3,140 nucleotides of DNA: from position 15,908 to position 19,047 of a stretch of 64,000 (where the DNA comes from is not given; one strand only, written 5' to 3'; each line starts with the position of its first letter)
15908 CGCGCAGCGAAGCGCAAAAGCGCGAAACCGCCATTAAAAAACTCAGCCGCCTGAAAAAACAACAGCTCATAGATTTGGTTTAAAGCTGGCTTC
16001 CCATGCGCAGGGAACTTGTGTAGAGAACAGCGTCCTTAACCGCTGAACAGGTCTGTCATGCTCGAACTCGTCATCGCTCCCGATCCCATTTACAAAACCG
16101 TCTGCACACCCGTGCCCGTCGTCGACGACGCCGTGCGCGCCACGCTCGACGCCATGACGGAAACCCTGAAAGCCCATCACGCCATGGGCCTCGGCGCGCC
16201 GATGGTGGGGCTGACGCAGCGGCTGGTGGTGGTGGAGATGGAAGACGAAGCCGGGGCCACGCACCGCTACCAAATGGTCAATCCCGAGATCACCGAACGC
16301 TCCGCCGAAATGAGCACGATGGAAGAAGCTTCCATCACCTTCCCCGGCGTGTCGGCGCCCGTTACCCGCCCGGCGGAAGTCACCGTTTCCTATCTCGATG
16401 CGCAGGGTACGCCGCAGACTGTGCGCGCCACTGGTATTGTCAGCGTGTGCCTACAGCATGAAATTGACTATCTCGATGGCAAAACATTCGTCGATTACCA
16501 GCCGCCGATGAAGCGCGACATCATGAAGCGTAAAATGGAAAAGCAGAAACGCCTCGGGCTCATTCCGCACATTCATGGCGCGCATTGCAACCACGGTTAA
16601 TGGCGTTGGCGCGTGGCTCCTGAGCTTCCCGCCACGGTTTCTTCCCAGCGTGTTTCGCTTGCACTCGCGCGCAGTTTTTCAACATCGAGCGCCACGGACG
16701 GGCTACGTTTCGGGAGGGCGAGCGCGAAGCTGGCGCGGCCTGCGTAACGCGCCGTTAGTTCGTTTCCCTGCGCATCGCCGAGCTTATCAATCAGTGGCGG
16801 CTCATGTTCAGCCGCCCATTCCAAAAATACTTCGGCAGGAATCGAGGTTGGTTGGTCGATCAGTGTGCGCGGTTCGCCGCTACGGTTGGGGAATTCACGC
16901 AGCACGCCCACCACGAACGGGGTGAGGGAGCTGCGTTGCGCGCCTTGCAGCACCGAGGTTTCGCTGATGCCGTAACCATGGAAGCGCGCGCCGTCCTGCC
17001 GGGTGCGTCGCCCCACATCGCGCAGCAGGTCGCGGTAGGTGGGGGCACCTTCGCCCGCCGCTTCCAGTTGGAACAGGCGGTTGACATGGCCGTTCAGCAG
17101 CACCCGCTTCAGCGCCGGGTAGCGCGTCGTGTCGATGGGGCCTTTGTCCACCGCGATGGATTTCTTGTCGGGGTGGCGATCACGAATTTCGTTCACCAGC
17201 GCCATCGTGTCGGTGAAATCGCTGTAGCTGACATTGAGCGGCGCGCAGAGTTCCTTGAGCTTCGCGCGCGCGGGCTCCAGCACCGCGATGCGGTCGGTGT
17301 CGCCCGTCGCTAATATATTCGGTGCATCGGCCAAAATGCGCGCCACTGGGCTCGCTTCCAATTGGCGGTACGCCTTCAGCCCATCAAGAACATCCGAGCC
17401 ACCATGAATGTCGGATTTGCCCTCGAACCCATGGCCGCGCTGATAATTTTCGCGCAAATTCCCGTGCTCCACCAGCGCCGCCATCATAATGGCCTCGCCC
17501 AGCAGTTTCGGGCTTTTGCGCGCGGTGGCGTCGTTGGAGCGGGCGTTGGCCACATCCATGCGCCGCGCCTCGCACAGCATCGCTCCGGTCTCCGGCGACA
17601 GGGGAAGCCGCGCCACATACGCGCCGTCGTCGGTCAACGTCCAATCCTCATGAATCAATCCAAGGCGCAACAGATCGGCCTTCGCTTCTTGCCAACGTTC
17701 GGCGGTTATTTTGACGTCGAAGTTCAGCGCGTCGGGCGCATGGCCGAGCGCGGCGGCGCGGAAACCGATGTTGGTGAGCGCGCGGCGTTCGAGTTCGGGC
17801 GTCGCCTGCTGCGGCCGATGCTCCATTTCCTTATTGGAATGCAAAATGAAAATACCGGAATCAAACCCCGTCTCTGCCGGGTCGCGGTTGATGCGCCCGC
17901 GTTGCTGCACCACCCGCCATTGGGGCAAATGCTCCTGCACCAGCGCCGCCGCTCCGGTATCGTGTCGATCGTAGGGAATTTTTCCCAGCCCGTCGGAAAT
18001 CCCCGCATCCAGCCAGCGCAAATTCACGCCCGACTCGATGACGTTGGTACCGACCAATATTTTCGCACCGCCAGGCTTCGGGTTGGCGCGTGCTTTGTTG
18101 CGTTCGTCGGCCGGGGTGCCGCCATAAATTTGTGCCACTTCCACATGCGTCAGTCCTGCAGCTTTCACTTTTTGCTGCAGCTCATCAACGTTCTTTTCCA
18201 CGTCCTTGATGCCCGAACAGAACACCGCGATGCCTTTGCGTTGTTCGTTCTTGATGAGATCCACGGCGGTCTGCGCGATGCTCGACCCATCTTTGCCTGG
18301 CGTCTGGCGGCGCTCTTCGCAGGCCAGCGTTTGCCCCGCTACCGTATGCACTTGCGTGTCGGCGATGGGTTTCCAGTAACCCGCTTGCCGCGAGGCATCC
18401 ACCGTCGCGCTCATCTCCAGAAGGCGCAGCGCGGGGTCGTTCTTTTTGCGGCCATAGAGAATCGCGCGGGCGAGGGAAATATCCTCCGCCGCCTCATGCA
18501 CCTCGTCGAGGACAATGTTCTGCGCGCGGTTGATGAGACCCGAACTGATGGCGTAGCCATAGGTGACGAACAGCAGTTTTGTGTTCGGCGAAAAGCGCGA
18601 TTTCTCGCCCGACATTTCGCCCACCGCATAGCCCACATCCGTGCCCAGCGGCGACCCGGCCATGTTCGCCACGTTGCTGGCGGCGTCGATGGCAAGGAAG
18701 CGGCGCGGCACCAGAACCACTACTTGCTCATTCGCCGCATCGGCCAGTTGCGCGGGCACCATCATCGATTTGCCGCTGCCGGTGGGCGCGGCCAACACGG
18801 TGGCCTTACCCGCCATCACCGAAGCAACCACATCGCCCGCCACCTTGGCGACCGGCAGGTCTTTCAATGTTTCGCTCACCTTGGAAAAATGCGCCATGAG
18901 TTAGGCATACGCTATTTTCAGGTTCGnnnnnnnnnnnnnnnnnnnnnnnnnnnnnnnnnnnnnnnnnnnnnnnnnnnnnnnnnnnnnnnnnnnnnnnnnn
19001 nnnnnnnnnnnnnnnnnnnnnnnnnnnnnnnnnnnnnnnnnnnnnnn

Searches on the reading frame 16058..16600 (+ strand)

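Call 8: search_protein_families(library=pfam, proteins=[window:16058-16600:+], max_evalue=0.01)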
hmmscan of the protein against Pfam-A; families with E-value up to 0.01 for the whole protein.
window:16058-16600:+ (180 aa): 1 family
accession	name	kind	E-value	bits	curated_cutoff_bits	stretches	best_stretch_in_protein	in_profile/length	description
PF01327.26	Pep_deformylase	-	2.2e-42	144.7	22.8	1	2-153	2-155/156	Polypeptide deformylase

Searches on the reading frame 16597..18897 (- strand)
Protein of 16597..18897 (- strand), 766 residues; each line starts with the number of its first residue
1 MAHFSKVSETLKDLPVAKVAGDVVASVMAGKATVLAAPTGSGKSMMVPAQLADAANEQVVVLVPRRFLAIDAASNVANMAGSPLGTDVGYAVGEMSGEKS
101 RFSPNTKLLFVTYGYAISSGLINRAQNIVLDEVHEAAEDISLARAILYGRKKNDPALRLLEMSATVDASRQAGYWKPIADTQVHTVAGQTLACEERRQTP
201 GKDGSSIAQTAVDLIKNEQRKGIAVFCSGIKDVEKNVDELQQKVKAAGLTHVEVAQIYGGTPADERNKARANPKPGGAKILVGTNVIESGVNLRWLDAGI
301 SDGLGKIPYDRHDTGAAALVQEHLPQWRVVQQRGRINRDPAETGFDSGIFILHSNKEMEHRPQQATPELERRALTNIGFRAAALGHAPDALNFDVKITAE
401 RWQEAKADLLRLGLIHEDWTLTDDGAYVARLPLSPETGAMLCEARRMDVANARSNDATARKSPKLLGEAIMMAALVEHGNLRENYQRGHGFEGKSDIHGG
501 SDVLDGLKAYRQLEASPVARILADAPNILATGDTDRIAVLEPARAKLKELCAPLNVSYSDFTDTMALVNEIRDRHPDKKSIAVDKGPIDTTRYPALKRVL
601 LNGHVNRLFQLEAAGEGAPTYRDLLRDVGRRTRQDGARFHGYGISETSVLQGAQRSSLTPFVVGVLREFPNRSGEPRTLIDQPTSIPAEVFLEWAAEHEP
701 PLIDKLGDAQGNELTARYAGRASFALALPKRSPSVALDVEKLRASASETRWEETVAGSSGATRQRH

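Call 8: search_protein_families(library=pfam, proteins=[window:16597-18897:-], max_evalue=0.01)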
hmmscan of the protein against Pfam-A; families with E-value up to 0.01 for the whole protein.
window:16597-18897:- (766 aa): 3 families
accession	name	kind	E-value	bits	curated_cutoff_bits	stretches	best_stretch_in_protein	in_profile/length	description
PF00270.35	DEAD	-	7.2e-14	52.3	26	1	23-167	7-161/167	DEAD/DEAH box helicase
PF04851.21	ResIII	-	4.1e-10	40.3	22.5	1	31-166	24-162/164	Type III restriction enzyme, res subunit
PF00271.37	Helicase_C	-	7.9e-09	36.2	23.5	1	210-299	5-87/110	Helicase conserved C-terminal domain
